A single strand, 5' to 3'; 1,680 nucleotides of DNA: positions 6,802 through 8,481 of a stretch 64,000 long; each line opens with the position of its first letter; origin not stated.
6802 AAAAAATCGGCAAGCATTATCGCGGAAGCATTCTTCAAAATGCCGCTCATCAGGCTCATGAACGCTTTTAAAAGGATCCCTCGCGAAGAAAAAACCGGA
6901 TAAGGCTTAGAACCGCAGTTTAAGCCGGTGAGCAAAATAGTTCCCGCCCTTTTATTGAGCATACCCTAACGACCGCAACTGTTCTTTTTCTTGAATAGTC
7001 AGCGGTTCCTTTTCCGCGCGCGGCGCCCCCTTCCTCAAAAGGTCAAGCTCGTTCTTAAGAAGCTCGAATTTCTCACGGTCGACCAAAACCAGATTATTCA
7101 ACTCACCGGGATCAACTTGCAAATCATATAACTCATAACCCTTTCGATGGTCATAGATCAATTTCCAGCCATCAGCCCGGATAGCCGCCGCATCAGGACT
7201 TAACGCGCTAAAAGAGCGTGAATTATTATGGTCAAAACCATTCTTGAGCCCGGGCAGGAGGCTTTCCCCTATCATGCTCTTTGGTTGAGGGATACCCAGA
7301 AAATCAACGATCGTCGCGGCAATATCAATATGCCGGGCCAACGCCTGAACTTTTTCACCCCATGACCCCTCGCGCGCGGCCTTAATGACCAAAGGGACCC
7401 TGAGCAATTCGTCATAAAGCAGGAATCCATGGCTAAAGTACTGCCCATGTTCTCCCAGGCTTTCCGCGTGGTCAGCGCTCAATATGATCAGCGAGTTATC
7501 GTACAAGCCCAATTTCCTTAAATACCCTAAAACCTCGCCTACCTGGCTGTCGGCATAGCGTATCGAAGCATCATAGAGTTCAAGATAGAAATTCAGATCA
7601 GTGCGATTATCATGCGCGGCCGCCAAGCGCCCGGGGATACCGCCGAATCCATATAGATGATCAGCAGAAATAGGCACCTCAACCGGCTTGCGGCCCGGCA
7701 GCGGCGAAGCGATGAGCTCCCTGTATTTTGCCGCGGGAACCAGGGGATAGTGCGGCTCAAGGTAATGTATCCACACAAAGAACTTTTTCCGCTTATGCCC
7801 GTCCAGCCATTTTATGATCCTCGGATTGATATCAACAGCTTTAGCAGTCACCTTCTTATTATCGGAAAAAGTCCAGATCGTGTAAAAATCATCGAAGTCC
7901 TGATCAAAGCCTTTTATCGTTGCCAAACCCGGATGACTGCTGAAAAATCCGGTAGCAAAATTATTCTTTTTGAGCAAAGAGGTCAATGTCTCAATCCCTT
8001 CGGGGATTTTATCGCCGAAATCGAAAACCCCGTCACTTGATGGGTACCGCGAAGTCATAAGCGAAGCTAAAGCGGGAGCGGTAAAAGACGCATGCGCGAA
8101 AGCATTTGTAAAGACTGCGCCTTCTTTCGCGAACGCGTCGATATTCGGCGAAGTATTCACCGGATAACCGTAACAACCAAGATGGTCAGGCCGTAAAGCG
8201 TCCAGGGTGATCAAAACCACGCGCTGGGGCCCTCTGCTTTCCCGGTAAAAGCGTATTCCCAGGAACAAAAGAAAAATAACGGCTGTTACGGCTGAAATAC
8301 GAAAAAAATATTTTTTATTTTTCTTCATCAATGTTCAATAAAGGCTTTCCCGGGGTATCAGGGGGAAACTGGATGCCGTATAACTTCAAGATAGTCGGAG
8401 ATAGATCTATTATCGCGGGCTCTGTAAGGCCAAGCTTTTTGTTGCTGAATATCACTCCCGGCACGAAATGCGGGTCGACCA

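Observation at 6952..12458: Sulfate-activation genes (cysD-cysN) coupled to two membrane-anchored alkaline-phosphatase-superfamily enzymes inside the glycan locus, without an APS kinase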

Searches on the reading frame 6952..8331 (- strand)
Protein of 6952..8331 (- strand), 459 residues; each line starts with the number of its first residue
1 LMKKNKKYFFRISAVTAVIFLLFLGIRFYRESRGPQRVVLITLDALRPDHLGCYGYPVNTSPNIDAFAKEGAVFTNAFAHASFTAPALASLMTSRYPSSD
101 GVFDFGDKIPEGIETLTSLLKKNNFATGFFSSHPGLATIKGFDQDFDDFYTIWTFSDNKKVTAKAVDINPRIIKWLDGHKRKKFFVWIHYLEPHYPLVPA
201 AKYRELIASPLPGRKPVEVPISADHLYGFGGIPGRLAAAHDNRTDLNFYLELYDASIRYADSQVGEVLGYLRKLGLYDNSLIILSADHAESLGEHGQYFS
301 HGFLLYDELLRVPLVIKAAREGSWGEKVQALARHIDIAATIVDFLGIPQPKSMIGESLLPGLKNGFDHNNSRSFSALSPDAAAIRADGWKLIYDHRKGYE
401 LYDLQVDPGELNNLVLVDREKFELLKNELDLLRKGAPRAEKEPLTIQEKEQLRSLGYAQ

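Call 5: search_protein_families(library=pfam, proteins=[window:6952-8331:-], max_evalue=0.01)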
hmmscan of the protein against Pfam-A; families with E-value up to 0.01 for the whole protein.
window:6952-8331:- (459 aa): 3 families
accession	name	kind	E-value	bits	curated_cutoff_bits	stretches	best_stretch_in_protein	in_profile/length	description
PF00884.28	Sulfatase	-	3.2e-45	155.2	25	1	37-347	2-301/301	Sulfatase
PF16347.10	SGSH_C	-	3e-17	63.6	29.3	1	293-426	1-141/154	N-sulphoglucosamine sulphohydrolase, C-terminal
PF01663.27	Phosphodiest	-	3.7e-11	43.6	23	1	38-106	1-66/342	Type I phosphodiesterase / nucleotide pyrophosphatase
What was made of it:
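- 6952..8331 (-): Sulfatase-fold (PF00884 plus SGSH_C) gene, 459 aa, with an N-terminal hydrophobic helix and a Thr in place of FGly. PF00884 at 155.2 bits (call 5).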

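Call 6: search_protein_families(library=ncbifam, proteins=[window:6952-8331:-], max_evalue=0.01)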
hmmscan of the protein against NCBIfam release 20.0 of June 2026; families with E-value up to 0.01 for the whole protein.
window:6952-8331:- (459 aa): 23 families
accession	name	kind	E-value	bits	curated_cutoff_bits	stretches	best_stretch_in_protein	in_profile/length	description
NF010322.0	PRK13759.1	equivalog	3e-36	125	481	2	153-426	173-448/486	arylsulfatase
TIGR03417.1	chol_sulfatase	equivalog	2e-33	116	433.45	2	253-417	255-422/500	choline-sulfatase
NF045661.1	HdlasePehA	equivalog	1e-32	113.5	900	2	255-367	286-397/506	phosphoric/sulfuric ester hydrolase PehA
NF052527.1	Mn_arylsulf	exception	4.5e-19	68.7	850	2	181-429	197-444/479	manganese-dependent arylsulfatase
NF007160.0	PRK09598.1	equivalog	8.7e-11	40.8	561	2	251-302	404-452/523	phosphoethanolamine--lipid A transferase EptA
NF053595.1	LptchSynLtaSGpos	equivalog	2.4e-08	33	970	1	251-356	428-538/626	lipoteichoic acid synthase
NF038282.1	LapC_YejM_PbgA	exception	3e-07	29.1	825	1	250-343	411-498/584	LPS biosynthesis-modulating metalloenzyme YejM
NF028537.1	P_eth_NH2_trans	domain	3.6e-07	29.1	500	1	252-302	412-461/527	phosphoethanolamine--lipid A transferase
NF047438.1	polymyxin_MCR12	exception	4.7e-06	25.2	1200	1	251-300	421-470/548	MCR-12 family phosphoethanolamine--lipid A transferase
NF008593.0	PRK11560.1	equivalog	1.3e-05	23.6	493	0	250-315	431-493/563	kdo(2)-lipid A phosphoethanolamine 7''-transferase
NF007933.0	PRK10649.1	subfamily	6.1e-05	21.7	404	1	34-93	235-297/577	phosphoethanolamine transferase CptA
NF033671.1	polymyxin_MCR7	exception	0.00011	20.9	1250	1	250-314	411-477/539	MCR-7 family phosphoethanolamine--lipid A transferase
NF033409.0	poly_MCR3_broad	equivalog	0.00017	20.4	1075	1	250-316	409-477/535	MCR-3-related phosphoethanolamine--lipid A transferase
NF033408.5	polymyxin_MCR3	exception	0.00022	19.9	1225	1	242-315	406-480/540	MCR-3 family phosphoethanolamine--lipid A transferase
NF053859.1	polymyxin_MCR13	exception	0.00036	19.5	1250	1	249-301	412-463/541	MCR-13 family phosphoethanolamine--lipid A transferase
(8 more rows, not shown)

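Call 18: search_solved_structures(query=window:6952-8331:-, max_evalue=0.0001, show_alignments=2)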
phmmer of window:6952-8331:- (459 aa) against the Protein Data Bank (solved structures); distinct sequences matched with E-value up to 0.0001: 88 (the best 60 are shown).
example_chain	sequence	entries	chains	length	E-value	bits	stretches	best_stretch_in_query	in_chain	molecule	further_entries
5g2v_A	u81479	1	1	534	1.3e-32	116.3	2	249-416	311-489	N-ACETYLGLUCOSAMINE-6-SULFATASE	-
7p24_AAA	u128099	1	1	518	3.6e-31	111.6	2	248-431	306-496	Mucin-desulfating sulfatase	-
9s03_A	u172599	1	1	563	1.4e-30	109.6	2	249-426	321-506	Putative sulfatase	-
4upi_A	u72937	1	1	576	4.2e-29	104.8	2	184-368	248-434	SULFATASE FAMILY PROTEIN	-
6hhm_A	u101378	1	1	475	3e-28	101.9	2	175-359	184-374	Arylsulfatase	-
7oz8_AAA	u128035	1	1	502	8.3e-25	90.6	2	251-440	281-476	Choline-sulfatase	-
7lha_A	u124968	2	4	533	1.6e-23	86.3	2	248-358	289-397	Exo-L-galactose-6-sulfatase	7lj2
9ihk_D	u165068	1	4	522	2.2e-23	85.9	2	169-420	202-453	Sulfatase_S1_30A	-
4uph_A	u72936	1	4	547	2.4e-23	85.8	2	171-366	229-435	SULFATASE (SULFURIC ESTER HYDROLASE) PROTEIN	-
6pt6_B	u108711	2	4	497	2.3e-22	82.6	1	148-434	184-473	exo-2S-iota carrageenan S1 sulfatase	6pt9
6ptk_A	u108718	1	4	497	3.3e-22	82.1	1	148-434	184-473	exo-2S-iota carrageenan S1 sulfatase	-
6pt4_B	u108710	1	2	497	3.8e-22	81.8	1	148-434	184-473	exo-2S-iota carrageenan S1 sulfatase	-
6hr5_A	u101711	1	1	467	8.4e-22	80.7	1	250-423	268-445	Alpha-L-rhamnosidase/sulfatase (GH78)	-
7pth_A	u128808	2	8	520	2.7e-21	79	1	250-415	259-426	Choline sulfatase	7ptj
6fny_A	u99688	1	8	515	4.8e-21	78.2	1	250-415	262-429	Choline-sulfatase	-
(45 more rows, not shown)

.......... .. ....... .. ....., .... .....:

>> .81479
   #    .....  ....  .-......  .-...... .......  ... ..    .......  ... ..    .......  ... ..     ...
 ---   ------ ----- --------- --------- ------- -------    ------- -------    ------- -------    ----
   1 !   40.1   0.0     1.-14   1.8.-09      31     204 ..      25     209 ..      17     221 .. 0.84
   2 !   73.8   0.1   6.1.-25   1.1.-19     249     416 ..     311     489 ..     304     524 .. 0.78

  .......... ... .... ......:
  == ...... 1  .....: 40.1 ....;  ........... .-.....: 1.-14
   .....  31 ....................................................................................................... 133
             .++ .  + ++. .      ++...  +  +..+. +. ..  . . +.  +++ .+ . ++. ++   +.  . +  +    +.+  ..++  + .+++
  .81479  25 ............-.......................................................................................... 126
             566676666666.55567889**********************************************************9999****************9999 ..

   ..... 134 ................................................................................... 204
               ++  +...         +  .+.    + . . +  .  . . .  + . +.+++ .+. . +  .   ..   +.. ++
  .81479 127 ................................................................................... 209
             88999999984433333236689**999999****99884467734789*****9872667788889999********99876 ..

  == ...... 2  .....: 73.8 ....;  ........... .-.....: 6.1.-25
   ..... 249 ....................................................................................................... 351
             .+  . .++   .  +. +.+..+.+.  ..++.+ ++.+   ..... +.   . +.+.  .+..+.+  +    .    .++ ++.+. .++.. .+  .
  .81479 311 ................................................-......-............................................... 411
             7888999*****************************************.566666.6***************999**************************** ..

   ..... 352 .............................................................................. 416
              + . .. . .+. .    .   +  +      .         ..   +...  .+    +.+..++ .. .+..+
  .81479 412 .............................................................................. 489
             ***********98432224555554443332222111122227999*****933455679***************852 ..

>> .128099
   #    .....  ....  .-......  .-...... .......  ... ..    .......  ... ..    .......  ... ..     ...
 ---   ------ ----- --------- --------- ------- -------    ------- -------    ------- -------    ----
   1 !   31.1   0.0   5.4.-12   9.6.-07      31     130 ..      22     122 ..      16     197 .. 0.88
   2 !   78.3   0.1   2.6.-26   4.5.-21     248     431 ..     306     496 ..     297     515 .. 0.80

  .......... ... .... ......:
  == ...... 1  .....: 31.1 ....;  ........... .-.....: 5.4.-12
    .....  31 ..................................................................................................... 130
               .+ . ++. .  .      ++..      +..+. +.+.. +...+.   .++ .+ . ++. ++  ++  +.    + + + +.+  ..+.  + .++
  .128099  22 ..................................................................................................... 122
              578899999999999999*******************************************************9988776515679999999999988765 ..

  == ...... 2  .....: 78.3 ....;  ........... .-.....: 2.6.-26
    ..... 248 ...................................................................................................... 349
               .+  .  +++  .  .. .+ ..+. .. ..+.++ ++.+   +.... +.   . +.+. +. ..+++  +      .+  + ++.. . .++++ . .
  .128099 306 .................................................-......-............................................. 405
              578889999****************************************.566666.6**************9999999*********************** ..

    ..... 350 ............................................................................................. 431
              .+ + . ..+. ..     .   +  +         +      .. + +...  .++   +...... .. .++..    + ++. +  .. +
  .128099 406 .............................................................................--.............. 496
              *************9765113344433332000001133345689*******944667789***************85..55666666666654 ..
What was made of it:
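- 6952..8331 (-): Best PDB sequence hits are S1 sulfatases at 1e-32 (call 18).
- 8068..8082 (-): T84-A-P-A-L88, which replaces the C/S-x-P-x-R formylglycine motif. Alignment to 5g2v and 7p24 (call 18).
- Checked: T84-A-P-A-L88 aligns with the C/S-x-P-x-R motif of solved S1 sulfatases (call 18).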
